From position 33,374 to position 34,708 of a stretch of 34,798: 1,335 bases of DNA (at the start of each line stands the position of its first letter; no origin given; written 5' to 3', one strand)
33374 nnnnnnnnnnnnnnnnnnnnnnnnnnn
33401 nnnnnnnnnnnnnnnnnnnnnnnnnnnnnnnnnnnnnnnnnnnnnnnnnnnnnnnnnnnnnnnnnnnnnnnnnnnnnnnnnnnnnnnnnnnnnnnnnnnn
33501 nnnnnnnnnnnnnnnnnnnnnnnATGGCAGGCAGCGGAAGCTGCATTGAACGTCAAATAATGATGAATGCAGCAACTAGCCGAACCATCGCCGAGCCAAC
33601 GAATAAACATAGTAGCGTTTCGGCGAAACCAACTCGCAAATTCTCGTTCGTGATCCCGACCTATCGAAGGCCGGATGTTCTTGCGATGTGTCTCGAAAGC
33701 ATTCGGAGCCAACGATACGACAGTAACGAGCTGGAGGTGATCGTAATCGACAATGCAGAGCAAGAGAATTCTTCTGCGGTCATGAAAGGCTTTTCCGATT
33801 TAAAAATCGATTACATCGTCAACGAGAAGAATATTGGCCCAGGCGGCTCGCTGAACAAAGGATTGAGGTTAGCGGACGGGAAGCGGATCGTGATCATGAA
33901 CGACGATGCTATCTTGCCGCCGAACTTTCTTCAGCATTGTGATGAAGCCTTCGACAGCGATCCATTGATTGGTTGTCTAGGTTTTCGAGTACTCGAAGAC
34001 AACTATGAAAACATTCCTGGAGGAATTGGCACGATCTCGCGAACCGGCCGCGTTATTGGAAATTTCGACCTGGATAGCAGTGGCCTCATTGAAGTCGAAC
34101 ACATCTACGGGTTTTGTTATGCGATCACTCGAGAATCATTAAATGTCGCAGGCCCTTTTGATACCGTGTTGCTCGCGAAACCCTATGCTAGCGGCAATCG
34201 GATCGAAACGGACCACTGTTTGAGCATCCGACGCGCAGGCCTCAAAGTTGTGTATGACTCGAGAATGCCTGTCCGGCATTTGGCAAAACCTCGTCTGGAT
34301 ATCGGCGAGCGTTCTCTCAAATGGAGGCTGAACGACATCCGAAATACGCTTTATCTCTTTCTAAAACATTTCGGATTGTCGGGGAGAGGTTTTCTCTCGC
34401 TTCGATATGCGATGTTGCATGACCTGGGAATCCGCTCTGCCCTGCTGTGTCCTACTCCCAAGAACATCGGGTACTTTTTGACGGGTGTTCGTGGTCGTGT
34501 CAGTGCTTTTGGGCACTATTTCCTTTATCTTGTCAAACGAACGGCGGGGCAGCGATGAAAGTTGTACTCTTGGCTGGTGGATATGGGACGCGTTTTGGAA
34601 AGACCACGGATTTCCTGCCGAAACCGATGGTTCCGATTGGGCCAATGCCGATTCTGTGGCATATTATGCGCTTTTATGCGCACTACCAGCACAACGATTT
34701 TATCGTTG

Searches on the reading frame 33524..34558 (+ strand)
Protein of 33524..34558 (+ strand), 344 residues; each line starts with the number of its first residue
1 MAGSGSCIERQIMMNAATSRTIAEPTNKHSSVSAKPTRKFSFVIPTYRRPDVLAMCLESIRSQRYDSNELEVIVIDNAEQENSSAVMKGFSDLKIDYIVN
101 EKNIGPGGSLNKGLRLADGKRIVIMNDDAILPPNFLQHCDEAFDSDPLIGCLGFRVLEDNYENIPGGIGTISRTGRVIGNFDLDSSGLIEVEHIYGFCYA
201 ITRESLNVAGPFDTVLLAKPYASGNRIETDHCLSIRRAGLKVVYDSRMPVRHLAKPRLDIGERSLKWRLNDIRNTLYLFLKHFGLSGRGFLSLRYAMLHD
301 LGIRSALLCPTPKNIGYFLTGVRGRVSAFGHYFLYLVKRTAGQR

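Call 6: search_protein_families(library=ncbifam, proteins=[window:33524-34558:+], max_evalue=0.00001)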
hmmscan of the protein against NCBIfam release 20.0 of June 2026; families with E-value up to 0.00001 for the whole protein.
window:33524-34558:+ (344 aa): 16 families
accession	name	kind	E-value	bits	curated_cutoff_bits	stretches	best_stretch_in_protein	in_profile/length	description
NF038299.1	EPS_HpsN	equivalog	6.5e-18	64.8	425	1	40-159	3-122/317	hormogonium polysaccharide biosynthesis glycosyltransferase HpsN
NF041875.1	EPS_EpsD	equivalog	2.8e-15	56.5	370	1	41-144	2-105/325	exopolysaccharide biosynthesis glycosyltransferase EpsD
TIGR03111.1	glyc2_xrt_Gpos1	hypoth_equivalog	2.3e-14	53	363.95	1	37-159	48-172/439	TIGR03111 family XrtG-associated glycosyltransferase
TIGR03965.1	mycofact_glyco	equivalog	1.7e-12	47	280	1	19-158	54-193/467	mycofactocin biosynthesis glycosyltransferase MftF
NF050050.1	ProtGlycPglI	equivalog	2e-12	47.1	500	1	39-136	3-101/306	GalNAc(5)-diNAcBac-PP-undecaprenol beta-1,3-glucosyltransferase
TIGR03937.1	PgaC_IcaA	equivalog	1.6e-09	37.3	422.3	1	26-151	33-158/407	poly-beta-1,6-N-acetyl-D-glucosamine synthase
NF007482.0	PRK10073.1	equivalog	3.1e-09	36.3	423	1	37-135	5-102/334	glycosyltransferase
NF038302.1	EPS_HpsE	equivalog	6.7e-09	35.1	300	1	39-165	2-133/307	hormogonium polysaccharide biosynthesis glycosyltransferase HpsE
NF041394.1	GtaseAglG_Halo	equivalog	7.7e-09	35.2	440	1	41-147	4-111/304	glucosyl-dolichyl phosphate glucuronosyltransferase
TIGR04283.1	glyco_like_mftF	equivalog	4e-08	33.1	182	1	41-158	2-113/221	TIGR04283 family arsenosugar biosynthesis glycosyltransferase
TIGR04440.1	glyco_TIGR04440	domain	3.2e-07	30.3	70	1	40-147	2-110/215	TIGR00180 family glycosyltransferase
TIGR04242.1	nodulat_NodC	equivalog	4.3e-07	29.2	550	1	16-142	26-155/395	chitooligosaccharide synthase NodC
NF050113.1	gal_furan_GlfT1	equivalog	7.7e-07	28.7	330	1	43-129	4-89/290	galactofuranosyltransferase GlfT1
NF053739.1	GlytfEpsEBac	equivalog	2e-06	27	450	1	39-132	2-96/265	glycosyltransferase EpsE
NF047588.1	GlcsyltransPgfSStrep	equivalog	2.4e-06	27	500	1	39-143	2-110/308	glycosyltransferase PgfS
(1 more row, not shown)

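Call 8: find_encoding_contigs(protein=window:33524-34558:+, flank=10000, max_places=4)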
Protein window:33524-34558:+ (344 aa): no gene with exactly this product is on record in the collection.
